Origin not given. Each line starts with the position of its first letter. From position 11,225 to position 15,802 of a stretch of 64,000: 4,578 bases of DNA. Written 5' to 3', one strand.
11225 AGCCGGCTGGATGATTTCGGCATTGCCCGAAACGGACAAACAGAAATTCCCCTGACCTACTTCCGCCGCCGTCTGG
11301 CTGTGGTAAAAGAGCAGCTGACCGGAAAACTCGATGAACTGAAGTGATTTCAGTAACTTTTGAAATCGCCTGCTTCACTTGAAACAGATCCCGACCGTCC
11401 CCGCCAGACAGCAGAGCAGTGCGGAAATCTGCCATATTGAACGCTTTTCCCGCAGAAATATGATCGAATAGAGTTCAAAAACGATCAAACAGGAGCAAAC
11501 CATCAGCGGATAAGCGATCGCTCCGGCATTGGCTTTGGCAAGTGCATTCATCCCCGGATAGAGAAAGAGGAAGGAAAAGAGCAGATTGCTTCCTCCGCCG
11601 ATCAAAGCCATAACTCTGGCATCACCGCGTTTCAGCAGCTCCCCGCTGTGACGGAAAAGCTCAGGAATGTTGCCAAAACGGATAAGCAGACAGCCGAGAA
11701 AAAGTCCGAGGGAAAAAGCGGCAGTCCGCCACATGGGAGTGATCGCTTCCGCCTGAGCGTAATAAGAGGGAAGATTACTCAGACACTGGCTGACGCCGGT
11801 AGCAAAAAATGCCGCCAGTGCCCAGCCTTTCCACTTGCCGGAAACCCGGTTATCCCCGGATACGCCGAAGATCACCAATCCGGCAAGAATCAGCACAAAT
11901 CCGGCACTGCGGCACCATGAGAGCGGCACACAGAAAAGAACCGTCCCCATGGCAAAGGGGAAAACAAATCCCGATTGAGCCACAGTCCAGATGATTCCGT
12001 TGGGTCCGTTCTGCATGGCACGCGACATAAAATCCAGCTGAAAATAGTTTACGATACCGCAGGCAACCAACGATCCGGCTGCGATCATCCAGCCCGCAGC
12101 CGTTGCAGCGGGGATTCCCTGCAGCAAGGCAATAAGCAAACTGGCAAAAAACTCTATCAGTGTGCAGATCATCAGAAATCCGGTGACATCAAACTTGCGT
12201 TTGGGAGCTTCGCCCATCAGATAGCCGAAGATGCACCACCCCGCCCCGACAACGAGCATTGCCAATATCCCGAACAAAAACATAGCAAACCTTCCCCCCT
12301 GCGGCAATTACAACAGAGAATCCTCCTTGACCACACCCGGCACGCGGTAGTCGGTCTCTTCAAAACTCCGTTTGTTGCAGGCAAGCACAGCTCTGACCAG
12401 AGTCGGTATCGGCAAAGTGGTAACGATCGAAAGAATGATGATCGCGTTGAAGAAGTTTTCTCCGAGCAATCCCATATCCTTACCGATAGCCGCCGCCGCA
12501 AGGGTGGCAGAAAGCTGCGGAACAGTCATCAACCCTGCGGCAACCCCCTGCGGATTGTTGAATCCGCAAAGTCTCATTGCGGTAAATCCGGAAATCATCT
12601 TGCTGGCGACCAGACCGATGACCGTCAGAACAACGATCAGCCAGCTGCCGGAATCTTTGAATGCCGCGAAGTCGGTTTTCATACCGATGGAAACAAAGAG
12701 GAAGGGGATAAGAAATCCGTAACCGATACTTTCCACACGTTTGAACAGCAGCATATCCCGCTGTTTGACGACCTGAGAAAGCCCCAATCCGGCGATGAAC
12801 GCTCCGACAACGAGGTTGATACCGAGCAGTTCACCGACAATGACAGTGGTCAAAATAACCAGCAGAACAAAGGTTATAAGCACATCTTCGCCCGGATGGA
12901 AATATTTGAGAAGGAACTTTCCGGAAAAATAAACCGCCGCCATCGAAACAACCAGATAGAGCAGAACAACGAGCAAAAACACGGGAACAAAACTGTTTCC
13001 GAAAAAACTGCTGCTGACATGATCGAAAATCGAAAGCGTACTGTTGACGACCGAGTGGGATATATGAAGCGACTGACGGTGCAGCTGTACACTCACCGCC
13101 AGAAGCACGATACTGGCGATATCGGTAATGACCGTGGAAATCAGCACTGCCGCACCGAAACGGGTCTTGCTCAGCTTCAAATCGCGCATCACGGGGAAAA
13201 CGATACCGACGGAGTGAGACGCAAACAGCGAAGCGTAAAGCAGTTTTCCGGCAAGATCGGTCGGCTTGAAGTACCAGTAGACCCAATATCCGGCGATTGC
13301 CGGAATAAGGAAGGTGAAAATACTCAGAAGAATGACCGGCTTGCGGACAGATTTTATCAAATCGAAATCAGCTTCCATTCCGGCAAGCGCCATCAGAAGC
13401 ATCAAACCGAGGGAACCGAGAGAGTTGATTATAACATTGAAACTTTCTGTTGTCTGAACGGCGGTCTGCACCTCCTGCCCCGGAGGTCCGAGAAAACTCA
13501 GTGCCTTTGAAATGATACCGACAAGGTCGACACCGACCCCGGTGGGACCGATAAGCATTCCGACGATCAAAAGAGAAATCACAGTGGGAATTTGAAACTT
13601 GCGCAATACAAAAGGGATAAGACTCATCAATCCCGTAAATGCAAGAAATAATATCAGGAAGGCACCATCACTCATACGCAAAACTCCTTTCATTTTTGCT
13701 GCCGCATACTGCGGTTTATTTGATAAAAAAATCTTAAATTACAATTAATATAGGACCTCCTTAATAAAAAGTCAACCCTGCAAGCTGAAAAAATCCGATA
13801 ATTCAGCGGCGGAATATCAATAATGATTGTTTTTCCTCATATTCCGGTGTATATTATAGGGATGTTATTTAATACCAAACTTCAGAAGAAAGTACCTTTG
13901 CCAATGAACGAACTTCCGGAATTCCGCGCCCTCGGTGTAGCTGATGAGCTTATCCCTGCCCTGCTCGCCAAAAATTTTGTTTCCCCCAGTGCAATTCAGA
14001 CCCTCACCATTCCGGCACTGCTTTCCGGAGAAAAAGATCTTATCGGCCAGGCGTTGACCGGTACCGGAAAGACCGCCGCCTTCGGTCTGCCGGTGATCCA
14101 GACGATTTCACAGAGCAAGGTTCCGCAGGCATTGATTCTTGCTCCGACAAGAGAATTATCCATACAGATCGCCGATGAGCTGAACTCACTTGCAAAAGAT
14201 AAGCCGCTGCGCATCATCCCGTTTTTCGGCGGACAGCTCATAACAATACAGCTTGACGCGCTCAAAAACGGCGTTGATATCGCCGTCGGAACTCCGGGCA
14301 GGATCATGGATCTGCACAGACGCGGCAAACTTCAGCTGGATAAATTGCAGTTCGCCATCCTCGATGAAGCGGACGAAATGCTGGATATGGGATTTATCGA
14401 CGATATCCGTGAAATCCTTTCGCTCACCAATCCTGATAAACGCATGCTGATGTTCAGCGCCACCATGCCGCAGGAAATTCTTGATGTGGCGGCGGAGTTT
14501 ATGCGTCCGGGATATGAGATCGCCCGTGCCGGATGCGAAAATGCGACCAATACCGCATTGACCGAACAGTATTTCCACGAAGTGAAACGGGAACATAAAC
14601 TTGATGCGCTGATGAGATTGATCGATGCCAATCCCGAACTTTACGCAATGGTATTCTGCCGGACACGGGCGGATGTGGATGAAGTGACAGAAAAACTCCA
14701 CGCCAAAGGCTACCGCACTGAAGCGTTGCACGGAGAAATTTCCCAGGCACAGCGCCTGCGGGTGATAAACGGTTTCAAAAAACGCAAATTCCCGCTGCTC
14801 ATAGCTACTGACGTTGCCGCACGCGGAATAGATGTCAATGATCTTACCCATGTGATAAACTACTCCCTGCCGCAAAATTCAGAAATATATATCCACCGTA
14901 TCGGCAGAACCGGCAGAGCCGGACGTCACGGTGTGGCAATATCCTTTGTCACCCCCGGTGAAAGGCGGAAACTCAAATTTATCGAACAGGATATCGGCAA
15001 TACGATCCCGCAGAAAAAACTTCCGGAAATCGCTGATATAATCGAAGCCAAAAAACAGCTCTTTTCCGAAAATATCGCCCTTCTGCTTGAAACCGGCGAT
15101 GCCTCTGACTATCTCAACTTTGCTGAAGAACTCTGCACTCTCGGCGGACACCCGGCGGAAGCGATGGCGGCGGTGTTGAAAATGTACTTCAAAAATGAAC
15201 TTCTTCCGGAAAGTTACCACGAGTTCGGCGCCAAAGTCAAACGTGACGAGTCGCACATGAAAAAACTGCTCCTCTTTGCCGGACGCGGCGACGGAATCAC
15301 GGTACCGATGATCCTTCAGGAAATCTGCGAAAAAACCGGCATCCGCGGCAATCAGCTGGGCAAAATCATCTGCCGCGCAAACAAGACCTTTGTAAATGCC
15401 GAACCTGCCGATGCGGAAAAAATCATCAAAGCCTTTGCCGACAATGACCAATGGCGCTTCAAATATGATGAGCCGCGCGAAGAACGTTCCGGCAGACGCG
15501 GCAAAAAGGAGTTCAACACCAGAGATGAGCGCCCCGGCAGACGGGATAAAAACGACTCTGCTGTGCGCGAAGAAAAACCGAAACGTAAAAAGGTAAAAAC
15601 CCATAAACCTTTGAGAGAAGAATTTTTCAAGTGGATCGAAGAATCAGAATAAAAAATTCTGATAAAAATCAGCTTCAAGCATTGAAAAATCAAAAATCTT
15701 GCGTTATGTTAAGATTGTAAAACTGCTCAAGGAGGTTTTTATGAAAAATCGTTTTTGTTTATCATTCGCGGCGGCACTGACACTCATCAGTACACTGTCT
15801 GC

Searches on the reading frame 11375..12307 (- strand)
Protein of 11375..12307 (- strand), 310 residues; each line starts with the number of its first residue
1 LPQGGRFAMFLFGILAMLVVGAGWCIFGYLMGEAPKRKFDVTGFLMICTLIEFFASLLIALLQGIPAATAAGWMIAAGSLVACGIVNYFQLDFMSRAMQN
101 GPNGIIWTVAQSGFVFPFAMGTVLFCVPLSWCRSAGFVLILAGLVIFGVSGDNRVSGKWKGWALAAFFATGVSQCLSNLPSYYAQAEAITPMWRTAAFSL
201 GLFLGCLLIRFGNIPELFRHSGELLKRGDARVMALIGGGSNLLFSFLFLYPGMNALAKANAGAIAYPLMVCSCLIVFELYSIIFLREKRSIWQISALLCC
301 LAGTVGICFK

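Call 51: search_protein_families(library=pfam, proteins=[window:11375-12307:-], max_evalue=0.01)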
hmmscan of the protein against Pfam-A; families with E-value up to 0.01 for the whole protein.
window:11375-12307:- (310 aa): 1 family
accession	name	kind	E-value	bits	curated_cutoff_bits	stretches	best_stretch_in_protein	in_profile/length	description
PF00892.27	EamA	-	0.00029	21.6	28.2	1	12-147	2-133/135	EamA-like transporter family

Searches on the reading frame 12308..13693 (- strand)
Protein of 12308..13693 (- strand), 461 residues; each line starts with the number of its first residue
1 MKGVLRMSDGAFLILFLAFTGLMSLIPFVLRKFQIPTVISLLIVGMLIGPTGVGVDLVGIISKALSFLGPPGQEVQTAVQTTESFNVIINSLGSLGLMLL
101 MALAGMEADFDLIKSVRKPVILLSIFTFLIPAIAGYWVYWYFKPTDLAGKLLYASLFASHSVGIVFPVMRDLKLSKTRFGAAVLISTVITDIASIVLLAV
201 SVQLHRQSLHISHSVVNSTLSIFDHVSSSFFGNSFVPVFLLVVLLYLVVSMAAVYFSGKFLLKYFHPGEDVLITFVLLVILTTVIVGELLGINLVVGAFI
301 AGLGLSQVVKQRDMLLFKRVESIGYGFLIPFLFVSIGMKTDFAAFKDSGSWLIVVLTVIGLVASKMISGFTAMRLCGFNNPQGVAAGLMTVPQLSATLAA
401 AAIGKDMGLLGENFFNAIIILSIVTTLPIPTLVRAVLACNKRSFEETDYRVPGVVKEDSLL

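Call 7: search_protein_families(library=pfam, proteins=[window:12308-13693:-], max_evalue=0.1)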
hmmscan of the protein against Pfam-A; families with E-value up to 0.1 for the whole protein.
window:12308-13693:- (461 aa): 1 family
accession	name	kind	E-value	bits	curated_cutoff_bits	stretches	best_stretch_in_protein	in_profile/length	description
PF00999.27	Na_H_Exchanger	-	8.5e-53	180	26.2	1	23-437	4-373/375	Sodium/hydrogen exchanger, transmembrane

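Call 8: search_protein_families(library=padloc, proteins=[window:12308-13693:-], max_evalue=0.1)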
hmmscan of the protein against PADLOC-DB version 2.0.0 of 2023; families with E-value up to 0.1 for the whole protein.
window:12308-13693:- (461 aa): 0 families

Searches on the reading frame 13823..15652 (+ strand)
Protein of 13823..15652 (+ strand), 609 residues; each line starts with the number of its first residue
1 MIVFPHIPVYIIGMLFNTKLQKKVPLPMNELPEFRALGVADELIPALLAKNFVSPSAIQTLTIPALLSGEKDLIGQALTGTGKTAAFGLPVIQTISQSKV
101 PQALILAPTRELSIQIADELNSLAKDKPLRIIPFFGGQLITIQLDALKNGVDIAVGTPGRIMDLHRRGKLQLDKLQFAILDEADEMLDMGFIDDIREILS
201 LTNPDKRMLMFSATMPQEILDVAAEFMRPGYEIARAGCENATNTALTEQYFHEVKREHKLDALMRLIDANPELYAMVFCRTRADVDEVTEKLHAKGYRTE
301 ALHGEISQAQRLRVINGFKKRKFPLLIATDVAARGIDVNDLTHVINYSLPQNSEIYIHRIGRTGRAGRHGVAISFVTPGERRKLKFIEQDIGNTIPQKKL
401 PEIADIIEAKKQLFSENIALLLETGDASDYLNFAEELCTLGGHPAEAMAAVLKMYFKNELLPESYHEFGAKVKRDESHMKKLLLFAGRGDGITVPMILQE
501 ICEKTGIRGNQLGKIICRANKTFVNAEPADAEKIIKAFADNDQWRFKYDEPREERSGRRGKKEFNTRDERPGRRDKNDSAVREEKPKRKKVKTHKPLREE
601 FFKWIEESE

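Call 7: search_protein_families(library=pfam, proteins=[window:13823-15652:+], max_evalue=0.1)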
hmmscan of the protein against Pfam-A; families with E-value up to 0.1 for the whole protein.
window:13823-15652:+ (609 aa): 6 families
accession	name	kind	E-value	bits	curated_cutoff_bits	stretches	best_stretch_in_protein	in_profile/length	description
PF00270.35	DEAD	-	9.5e-45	152.8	26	1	57-221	2-166/167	DEAD/DEAH box helicase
PF00271.37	Helicase_C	-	4.9e-32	110.9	23.5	1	259-367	2-110/110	Helicase conserved C-terminal domain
PF03880.21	DbpA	-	3.9e-08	33.7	25.6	1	486-540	6-60/72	DbpA RNA binding domain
PF04851.21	ResIII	-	2.2e-07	31.4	22.5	1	68-216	21-163/164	Type III restriction enzyme, res subunit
PF14617.12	CMS1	-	0.0012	18.7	35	1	148-183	173-208/250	U3-containing 90S pre-ribosomal complex subunit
PF25399.1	DeaD_dimer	-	0.0057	17.1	23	1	401-457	1-58/67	RNA helicase DeaD dimerization domain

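Call 8: search_protein_families(library=padloc, proteins=[window:13823-15652:+], max_evalue=0.1)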
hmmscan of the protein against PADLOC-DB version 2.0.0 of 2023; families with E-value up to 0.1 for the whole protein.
window:13823-15652:+ (609 aa): 68 families (the best 25 are shown)
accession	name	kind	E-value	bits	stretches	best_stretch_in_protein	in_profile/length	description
PDLC02861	DpdF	-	3.3e-21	73.2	1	254-410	221-381/611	DpdF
PDLC03960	SngC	-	1.8e-19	68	1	57-404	27-396/720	-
PDLC03928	PsyrT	-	2e-19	67.4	1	140-419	105-386/689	-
PDLC02503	BrxHI|BrxHII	-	5.6e-17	59.3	1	276-373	252-349/698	BrxHI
PDLC02864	DpdF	-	4.9e-16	56.6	1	259-417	220-384/610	DpdF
PDLC02707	PbeA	-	5.1e-15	53.1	2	256-363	505-614/672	PbeA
PDLC02870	DpdF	-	6e-15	52.7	1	254-387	206-341/534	DpdF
PDLC02855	DpdF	-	5.4e-13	46.1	1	207-371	310-474/825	DpdF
PDLC02623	DrmD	-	1.2e-12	44.4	1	260-374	517-631/1040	DrmD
PDLC02862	DpdF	-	2.7e-11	40.1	1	199-392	286-479/811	DpdF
PDLC02500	BrxHI|BrxHII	-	6.8e-11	39.4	1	247-376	453-585/933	BrxHI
PDLC02865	DpdF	-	9.4e-11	38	1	253-389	958-1093/1499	DpdF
PDLC02504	BrxHI|BrxHII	-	2.1e-10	37.2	1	263-369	475-584/971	BrxHII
PDLC02872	DpdF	-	2.3e-10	37.6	1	196-380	319-509/859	DpdF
PDLC02859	DpdF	-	3e-10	37.2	1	252-381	298-430/545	DpdF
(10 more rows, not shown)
